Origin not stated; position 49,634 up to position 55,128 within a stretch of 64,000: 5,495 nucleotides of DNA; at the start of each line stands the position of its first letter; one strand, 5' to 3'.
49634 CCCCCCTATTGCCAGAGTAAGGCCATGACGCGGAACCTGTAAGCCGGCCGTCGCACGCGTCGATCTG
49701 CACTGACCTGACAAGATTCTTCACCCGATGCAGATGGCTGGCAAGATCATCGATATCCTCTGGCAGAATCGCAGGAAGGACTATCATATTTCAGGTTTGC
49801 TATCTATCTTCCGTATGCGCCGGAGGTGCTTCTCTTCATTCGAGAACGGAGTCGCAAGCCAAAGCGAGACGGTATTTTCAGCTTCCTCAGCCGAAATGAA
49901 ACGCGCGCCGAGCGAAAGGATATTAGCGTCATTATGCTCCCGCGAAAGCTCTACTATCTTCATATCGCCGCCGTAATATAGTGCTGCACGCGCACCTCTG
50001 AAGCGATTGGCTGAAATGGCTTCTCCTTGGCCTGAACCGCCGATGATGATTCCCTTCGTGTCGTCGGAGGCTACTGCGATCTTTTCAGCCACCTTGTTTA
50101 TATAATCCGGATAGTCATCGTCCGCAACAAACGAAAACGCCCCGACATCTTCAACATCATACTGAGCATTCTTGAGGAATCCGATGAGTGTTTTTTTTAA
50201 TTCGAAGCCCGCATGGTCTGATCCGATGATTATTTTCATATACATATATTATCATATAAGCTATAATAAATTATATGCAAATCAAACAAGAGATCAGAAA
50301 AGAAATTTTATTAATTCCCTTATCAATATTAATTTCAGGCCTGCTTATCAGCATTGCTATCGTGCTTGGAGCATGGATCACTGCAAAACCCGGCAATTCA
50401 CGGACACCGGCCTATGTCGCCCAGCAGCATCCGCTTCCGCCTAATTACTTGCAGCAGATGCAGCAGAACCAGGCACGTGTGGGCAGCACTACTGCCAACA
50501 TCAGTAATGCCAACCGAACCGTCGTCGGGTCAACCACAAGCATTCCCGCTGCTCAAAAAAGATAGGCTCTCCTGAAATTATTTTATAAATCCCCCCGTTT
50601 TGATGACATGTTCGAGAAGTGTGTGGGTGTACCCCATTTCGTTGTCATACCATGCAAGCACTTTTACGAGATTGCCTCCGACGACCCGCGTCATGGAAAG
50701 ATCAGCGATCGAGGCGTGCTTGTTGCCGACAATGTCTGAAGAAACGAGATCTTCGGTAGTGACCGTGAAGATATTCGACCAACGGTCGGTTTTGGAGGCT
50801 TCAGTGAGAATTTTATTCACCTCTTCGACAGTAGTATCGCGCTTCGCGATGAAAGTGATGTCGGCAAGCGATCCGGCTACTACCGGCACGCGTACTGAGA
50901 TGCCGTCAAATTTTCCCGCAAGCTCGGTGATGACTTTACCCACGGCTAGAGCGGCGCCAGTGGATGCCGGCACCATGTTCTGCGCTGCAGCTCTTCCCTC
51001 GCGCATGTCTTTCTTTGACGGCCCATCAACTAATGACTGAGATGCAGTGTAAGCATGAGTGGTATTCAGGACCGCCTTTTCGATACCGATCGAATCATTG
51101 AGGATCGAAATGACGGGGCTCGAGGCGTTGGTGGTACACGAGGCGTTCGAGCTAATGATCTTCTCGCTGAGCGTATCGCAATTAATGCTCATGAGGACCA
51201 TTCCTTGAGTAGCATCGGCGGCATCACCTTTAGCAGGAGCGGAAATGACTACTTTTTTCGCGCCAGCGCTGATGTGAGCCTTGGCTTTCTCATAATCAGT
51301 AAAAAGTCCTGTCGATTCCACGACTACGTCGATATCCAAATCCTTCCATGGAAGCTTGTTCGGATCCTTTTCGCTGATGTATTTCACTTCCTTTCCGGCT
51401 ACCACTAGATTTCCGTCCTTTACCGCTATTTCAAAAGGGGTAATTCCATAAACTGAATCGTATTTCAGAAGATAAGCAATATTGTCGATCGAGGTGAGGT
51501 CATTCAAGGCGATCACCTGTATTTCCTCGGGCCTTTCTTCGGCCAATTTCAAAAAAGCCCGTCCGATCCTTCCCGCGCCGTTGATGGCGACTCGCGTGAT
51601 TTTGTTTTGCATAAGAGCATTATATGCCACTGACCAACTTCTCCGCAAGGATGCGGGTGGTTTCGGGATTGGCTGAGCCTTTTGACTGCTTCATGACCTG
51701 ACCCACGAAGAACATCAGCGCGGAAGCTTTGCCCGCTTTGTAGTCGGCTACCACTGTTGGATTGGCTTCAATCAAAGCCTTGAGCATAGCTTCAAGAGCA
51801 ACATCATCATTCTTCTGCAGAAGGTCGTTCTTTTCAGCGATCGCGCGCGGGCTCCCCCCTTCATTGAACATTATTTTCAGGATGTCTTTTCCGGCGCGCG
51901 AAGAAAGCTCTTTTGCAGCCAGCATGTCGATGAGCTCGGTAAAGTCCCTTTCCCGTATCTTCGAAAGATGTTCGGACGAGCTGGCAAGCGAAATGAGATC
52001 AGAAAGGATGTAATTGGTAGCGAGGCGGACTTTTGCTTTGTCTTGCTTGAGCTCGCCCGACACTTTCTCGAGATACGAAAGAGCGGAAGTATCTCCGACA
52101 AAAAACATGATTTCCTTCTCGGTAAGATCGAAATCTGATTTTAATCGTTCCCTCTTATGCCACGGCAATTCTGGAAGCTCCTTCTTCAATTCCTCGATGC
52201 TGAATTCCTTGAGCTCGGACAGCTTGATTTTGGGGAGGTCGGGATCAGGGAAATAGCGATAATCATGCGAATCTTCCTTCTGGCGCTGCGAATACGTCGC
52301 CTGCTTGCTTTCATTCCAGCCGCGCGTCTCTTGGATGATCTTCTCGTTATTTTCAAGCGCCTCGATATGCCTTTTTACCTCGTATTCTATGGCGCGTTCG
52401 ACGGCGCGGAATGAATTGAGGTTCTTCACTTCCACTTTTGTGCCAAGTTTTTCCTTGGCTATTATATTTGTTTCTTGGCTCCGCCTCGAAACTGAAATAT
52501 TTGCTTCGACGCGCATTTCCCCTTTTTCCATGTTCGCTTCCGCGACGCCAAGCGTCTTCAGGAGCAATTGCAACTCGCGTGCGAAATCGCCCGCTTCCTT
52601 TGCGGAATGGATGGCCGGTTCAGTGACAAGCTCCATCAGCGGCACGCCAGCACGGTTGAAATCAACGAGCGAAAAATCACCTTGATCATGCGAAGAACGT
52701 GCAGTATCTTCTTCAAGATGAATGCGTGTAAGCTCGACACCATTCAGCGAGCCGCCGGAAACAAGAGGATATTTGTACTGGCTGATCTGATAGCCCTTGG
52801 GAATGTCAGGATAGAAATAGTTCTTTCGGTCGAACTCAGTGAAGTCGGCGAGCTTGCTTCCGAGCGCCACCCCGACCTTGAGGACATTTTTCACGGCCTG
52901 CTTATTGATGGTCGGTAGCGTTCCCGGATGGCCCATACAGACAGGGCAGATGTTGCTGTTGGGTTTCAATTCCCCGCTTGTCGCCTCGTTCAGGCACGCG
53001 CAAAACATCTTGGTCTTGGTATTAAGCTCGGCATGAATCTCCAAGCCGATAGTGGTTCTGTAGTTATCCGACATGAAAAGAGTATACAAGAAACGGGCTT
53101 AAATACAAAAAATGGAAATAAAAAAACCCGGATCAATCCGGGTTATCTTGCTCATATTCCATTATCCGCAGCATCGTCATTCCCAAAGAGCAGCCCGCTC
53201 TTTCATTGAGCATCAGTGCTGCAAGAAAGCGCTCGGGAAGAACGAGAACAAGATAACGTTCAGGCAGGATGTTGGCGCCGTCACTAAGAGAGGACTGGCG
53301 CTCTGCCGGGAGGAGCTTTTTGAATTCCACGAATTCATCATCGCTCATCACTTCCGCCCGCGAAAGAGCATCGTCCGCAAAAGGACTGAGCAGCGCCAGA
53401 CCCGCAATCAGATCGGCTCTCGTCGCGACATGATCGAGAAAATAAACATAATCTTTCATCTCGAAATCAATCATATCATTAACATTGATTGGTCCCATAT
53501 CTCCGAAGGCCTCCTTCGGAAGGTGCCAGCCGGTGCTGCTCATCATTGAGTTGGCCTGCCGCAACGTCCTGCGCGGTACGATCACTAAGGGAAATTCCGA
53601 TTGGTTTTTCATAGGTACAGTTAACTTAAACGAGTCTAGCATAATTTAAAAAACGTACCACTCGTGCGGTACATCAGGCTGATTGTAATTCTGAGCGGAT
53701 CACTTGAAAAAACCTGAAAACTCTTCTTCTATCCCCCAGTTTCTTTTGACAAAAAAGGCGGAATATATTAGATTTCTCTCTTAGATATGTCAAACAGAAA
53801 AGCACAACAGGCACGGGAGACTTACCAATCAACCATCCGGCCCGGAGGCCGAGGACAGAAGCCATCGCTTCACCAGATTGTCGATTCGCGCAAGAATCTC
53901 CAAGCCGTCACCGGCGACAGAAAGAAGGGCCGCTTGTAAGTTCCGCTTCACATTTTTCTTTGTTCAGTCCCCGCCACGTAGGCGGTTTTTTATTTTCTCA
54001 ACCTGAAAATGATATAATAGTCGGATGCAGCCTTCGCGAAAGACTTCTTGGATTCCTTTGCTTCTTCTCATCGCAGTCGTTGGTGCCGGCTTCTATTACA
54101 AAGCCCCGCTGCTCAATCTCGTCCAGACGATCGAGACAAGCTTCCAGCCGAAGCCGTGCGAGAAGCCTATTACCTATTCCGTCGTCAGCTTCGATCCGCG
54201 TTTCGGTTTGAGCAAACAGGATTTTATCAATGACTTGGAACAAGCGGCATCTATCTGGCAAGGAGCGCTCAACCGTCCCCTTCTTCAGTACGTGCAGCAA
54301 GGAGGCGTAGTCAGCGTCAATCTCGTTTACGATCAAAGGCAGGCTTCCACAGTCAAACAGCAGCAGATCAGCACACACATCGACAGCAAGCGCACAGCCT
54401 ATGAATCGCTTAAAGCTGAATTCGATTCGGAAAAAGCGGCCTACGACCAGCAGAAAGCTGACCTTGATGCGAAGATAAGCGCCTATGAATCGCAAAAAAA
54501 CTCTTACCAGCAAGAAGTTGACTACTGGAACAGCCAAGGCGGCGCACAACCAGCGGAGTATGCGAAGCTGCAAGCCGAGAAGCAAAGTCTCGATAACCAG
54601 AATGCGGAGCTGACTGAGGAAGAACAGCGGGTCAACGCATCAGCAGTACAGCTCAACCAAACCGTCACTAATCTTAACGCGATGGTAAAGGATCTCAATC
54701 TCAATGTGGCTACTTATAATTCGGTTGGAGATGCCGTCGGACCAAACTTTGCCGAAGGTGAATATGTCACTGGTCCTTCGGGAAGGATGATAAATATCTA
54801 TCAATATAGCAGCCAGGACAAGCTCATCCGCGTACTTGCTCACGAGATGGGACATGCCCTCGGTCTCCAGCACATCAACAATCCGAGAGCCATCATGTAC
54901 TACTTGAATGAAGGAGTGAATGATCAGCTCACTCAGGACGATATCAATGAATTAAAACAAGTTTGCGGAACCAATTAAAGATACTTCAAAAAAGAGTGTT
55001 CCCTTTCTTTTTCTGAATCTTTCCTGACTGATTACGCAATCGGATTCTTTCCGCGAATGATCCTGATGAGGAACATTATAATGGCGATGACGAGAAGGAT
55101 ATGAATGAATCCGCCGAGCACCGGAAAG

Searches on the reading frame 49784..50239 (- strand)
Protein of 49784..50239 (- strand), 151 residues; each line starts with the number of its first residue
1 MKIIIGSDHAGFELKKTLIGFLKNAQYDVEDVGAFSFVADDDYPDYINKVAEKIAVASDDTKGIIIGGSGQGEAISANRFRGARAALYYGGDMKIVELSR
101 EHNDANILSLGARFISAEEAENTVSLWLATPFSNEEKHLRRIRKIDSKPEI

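Call 48: search_protein_families(library=pfam, proteins=[window:49784-50239:-])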
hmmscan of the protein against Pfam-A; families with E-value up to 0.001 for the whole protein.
window:49784-50239:- (151 aa): 1 family
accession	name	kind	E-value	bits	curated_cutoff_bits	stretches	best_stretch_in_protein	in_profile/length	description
PF02502.23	LacAB_rpiB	-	1e-43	149.1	24.7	1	3-145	1-138/138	Ribose/Galactose Isomerase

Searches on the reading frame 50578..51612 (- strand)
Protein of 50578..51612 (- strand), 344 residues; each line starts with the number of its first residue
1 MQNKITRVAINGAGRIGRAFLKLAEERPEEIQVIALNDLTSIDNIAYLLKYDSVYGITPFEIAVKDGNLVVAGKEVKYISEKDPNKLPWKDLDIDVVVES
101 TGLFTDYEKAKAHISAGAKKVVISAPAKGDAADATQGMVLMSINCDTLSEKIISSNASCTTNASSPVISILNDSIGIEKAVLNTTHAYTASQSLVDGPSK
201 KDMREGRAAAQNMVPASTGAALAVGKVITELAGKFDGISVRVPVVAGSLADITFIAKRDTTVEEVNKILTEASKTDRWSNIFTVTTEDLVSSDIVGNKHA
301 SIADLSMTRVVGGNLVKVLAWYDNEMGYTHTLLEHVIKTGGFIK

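Call 48: search_protein_families(library=pfam, proteins=[window:50578-51612:-])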
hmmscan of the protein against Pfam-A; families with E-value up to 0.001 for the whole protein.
window:50578-51612:- (344 aa): 2 families
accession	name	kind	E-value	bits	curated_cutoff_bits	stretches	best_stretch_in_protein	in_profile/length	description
PF02800.25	Gp_dh_C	-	2.8e-53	180.2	24.4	1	166-322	3-158/158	Glyceraldehyde 3-phosphate dehydrogenase, C-terminal domain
PF00044.30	Gp_dh_N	-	3.3e-34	117.6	31.7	1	7-106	2-100/101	Glyceraldehyde 3-phosphate dehydrogenase, NAD binding domain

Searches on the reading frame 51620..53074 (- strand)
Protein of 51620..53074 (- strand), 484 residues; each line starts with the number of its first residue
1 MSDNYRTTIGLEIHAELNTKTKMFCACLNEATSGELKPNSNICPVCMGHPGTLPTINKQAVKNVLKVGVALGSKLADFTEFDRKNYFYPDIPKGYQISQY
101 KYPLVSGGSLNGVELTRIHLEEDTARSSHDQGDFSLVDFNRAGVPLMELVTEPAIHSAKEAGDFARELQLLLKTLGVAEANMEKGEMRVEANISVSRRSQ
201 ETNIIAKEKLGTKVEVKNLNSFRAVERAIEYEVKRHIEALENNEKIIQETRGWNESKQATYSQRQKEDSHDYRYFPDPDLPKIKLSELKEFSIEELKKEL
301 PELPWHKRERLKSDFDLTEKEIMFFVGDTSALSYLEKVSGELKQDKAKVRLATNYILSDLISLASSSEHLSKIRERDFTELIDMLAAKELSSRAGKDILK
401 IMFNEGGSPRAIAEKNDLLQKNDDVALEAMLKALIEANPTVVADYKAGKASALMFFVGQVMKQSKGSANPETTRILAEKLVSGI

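Call 48: search_protein_families(library=pfam, proteins=[window:51620-53074:-])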
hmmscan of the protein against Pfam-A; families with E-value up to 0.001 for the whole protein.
window:51620-53074:- (484 aa): 2 families
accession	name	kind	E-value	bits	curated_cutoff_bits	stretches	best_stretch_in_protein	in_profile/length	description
PF02934.20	GatB_N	-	8.1e-107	356.9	23.4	1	8-287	2-273/277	GatB/GatE catalytic domain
PF02637.23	GatB_Yqey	-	7.9e-32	110.6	27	1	344-478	8-145/148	GatB domain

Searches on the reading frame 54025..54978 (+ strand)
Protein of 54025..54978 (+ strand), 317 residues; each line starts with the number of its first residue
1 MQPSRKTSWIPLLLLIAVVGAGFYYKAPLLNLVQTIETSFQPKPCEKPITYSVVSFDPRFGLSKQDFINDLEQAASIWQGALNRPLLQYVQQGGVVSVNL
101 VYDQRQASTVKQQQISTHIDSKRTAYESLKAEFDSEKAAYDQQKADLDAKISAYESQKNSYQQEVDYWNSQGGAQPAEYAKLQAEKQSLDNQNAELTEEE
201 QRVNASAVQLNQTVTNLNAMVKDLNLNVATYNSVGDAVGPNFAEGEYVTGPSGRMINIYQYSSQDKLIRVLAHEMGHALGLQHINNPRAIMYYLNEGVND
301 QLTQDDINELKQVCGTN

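Call 48: search_protein_families(library=pfam, proteins=[window:54025-54978:+])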
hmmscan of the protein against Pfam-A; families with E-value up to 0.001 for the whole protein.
window:54025-54978:+ (317 aa): 1 family
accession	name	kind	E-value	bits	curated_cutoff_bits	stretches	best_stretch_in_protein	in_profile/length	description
PF00413.30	Peptidase_M10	-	1.6e-11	44.8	24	1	47-313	5-157/159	Matrixin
